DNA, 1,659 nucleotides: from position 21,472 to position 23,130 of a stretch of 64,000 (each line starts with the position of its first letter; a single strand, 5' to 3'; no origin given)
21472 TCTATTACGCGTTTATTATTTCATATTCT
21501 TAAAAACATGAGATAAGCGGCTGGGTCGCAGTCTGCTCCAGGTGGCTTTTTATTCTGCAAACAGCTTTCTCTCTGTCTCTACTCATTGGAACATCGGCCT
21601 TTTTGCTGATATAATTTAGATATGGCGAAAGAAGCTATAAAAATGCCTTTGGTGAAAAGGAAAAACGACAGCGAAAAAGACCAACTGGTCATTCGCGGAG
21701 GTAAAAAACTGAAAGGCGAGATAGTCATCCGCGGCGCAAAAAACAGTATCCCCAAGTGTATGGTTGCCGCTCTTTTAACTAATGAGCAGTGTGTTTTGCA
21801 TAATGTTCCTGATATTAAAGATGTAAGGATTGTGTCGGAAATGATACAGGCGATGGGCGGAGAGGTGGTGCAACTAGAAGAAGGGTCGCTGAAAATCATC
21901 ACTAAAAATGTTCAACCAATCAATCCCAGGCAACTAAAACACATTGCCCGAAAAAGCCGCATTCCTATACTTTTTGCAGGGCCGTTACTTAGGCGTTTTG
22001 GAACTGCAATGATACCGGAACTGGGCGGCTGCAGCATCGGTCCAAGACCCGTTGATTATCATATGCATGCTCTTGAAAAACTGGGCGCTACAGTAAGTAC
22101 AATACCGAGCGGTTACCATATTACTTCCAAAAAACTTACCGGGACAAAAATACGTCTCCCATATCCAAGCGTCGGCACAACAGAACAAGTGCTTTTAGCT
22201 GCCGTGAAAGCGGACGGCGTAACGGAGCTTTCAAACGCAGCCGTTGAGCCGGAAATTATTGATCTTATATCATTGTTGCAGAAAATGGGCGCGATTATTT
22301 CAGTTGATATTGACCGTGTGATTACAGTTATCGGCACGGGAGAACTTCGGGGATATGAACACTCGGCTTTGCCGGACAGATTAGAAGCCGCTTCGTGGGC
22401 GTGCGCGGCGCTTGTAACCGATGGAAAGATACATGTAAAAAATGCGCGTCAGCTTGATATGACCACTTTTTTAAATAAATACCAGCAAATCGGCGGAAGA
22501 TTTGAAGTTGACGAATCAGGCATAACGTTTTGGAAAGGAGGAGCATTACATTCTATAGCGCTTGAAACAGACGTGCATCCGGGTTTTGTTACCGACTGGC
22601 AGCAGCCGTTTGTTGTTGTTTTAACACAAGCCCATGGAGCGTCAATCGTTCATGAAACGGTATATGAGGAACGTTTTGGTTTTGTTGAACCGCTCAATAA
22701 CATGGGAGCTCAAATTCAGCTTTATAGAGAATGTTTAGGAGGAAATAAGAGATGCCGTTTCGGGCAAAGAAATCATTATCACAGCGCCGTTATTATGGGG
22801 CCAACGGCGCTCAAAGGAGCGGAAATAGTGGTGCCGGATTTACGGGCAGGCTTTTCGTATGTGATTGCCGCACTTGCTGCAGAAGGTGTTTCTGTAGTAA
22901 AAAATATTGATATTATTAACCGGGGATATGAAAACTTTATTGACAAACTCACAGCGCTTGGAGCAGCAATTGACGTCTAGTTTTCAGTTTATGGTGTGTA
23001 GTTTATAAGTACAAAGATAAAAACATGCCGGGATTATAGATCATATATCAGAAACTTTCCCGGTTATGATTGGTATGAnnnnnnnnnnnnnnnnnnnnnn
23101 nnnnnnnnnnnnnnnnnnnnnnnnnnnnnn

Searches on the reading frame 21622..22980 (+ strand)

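Call 11: search_protein_families(library=pfam, proteins=[window:21622-22980:+], max_evalue=0.001)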
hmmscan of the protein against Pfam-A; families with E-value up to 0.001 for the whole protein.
window:21622-22980:+ (452 aa): 1 family
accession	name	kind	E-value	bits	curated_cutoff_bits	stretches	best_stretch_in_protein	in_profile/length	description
PF00275.25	EPSP_synthase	-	1.6e-67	228.5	22.8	1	25-443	2-417/417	EPSP synthase (3-phosphoshikimate 1-carboxyvinyltransferase)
